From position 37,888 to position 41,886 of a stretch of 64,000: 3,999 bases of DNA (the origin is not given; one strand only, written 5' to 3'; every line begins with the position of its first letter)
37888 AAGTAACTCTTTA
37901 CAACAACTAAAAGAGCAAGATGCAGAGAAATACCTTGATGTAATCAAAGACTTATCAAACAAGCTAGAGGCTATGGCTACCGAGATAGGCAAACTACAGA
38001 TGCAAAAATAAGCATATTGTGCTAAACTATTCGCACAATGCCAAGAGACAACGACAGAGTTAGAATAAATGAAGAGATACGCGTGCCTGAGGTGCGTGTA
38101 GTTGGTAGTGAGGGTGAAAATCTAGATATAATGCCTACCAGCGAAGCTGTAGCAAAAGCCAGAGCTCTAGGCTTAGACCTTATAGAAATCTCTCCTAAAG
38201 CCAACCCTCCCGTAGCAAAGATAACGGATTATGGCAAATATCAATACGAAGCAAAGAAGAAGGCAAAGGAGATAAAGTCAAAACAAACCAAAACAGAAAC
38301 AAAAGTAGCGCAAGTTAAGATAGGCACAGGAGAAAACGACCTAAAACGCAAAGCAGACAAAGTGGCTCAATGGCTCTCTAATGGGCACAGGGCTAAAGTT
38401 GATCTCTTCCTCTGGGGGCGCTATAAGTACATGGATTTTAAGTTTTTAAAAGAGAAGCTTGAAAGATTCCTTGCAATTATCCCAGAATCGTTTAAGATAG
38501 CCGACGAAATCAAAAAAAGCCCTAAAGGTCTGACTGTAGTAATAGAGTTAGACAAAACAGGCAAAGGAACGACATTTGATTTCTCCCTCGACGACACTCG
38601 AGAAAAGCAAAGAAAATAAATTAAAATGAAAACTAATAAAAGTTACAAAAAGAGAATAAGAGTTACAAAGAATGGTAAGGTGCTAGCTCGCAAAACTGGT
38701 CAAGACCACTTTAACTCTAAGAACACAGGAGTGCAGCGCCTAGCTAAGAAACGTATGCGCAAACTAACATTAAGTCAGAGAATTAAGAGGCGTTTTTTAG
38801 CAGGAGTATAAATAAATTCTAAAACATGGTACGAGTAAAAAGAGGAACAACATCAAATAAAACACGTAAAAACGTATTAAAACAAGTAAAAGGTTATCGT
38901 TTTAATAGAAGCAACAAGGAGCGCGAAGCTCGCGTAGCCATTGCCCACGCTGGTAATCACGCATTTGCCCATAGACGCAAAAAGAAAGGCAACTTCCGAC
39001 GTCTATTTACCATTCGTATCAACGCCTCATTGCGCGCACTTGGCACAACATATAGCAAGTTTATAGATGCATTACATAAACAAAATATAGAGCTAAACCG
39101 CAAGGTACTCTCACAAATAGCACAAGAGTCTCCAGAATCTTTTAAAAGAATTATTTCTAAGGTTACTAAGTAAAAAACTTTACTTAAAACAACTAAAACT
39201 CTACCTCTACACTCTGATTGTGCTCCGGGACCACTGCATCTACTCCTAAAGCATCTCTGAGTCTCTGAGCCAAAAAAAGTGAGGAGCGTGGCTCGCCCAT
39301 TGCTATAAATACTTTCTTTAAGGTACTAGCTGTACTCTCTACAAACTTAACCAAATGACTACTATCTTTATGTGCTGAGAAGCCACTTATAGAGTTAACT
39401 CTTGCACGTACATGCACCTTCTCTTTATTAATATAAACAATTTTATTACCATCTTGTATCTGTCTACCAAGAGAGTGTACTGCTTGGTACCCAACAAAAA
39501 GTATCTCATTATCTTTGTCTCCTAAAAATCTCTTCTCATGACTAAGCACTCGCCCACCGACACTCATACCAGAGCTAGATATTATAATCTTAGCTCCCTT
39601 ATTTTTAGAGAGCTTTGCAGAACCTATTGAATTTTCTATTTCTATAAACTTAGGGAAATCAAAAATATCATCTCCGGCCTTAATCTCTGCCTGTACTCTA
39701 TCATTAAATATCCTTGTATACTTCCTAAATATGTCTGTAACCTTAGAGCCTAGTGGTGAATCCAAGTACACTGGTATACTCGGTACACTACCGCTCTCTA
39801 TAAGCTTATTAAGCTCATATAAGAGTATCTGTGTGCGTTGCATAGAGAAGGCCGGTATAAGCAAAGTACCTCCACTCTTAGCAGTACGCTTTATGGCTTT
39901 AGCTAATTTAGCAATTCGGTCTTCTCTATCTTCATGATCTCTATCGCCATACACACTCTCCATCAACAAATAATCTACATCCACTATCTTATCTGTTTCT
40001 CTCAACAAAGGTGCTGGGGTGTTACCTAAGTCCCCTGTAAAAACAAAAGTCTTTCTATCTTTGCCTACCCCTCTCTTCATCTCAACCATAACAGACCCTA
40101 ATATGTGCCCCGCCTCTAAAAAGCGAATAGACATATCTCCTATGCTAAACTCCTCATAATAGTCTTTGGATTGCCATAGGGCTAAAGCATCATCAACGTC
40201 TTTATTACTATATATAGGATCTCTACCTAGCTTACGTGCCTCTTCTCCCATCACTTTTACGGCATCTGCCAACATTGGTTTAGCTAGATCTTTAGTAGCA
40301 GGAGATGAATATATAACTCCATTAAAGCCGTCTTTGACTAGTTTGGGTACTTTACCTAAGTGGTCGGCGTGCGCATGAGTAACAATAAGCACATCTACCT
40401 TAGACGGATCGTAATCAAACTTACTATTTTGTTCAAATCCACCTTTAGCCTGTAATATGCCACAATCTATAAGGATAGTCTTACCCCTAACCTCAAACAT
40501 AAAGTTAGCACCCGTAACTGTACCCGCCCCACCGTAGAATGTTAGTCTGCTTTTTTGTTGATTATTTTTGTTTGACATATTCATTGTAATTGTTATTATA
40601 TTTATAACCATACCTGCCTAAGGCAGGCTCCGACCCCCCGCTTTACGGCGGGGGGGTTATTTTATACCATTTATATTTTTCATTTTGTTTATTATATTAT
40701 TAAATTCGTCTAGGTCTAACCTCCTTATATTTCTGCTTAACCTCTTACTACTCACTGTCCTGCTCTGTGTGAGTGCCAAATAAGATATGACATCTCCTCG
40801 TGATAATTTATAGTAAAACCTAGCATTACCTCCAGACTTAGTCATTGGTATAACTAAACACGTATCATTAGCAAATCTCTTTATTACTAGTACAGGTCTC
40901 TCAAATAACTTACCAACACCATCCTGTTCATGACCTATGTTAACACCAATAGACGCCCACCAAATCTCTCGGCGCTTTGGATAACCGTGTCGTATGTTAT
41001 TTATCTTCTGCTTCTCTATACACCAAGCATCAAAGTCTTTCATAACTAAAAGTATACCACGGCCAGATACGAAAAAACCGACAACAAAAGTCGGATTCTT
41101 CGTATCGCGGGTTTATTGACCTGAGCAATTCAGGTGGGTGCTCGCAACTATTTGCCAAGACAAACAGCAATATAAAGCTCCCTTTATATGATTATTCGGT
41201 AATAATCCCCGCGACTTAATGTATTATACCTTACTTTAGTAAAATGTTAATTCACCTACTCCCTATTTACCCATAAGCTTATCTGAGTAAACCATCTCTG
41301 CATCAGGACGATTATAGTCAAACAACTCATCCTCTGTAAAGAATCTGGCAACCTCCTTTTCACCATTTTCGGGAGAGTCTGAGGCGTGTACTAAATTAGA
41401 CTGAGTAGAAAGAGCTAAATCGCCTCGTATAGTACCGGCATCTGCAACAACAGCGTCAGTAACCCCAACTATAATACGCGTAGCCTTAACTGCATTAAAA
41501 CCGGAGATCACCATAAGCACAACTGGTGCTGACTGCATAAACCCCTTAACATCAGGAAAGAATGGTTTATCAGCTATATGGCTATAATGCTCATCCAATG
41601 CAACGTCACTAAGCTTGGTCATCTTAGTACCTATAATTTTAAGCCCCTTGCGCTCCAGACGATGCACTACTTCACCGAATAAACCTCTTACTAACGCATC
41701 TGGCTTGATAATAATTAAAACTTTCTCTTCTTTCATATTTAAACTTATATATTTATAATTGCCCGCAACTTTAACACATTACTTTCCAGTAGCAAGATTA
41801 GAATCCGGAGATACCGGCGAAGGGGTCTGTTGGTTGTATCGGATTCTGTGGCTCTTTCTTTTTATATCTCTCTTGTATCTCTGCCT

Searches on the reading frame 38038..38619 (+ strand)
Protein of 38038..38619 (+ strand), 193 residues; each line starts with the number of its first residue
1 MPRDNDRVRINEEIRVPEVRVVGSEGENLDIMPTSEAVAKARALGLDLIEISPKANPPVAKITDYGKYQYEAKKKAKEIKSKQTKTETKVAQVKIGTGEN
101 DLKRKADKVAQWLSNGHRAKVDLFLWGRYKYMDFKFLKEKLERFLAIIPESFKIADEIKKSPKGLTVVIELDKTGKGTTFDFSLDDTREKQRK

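Call 45: search_protein_families(library=pfam, proteins=[window:38038-38619:+], max_evalue=0.00001)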
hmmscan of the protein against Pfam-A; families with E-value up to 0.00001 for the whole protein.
window:38038-38619:+ (193 aa): 2 families
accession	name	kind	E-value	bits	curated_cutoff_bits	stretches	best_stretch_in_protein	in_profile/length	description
PF05198.21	IF3_N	-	2.8e-30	104.7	26.9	1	10-78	1-69/70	Translation initiation factor IF-3, N-terminal domain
PF00707.27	IF3_C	-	1.1e-06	28.9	34.8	1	87-169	2-83/86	Translation initiation factor IF-3, C-terminal domain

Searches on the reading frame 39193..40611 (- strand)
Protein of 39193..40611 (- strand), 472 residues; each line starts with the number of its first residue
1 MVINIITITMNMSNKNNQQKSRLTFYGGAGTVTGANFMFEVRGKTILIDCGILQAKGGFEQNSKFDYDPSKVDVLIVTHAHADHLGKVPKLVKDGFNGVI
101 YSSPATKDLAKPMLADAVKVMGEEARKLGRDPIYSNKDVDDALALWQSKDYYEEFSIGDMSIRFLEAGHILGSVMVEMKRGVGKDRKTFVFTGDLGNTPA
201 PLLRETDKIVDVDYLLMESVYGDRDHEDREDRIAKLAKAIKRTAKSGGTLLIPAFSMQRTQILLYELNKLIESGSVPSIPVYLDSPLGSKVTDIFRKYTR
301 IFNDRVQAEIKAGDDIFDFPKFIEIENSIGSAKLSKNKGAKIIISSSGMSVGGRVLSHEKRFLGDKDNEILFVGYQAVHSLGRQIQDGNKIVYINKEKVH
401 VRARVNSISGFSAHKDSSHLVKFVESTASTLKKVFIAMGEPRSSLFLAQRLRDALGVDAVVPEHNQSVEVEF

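Call 45: search_protein_families(library=pfam, proteins=[window:39193-40611:-], max_evalue=0.00001)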
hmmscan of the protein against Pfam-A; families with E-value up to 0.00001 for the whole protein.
window:39193-40611:- (472 aa): 5 families
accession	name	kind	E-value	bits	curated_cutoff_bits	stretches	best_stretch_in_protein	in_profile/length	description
PF10996.14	Beta-Casp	-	3.7e-31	108.6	27.7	1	260-385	1-120/120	Beta-Casp domain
PF00753.33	Lactamase_B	-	9.2e-13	49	22.7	1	39-120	11-92/196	Metallo-beta-lactamase superfamily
PF07521.17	RMMBL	-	2.5e-10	40.6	21.6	1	399-462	2-63/63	Zn-dependent metallo-hydrolase RNA specificity domain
PF12706.13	Lactamase_B_2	-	2.3e-08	34.3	27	1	45-224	2-170/200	Beta-lactamase superfamily domain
PF16661.11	Lactamase_B_6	-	3.9e-06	26.8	27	0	40-175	3-146/193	Metallo-beta-lactamase superfamily domain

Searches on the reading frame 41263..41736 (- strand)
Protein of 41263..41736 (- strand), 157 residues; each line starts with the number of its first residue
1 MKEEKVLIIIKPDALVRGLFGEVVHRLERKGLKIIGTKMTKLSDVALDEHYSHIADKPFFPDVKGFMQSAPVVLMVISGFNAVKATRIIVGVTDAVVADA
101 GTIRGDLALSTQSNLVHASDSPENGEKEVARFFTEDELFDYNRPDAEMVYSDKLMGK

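Call 45: search_protein_families(library=pfam, proteins=[window:41263-41736:-], max_evalue=0.00001)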
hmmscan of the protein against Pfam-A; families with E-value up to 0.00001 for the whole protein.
window:41263-41736:- (157 aa): 1 family
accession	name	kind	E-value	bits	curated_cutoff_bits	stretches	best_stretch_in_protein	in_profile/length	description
PF00334.24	NDK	-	8.2e-45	152.4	27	1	4-137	1-134/135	Nucleoside diphosphate kinase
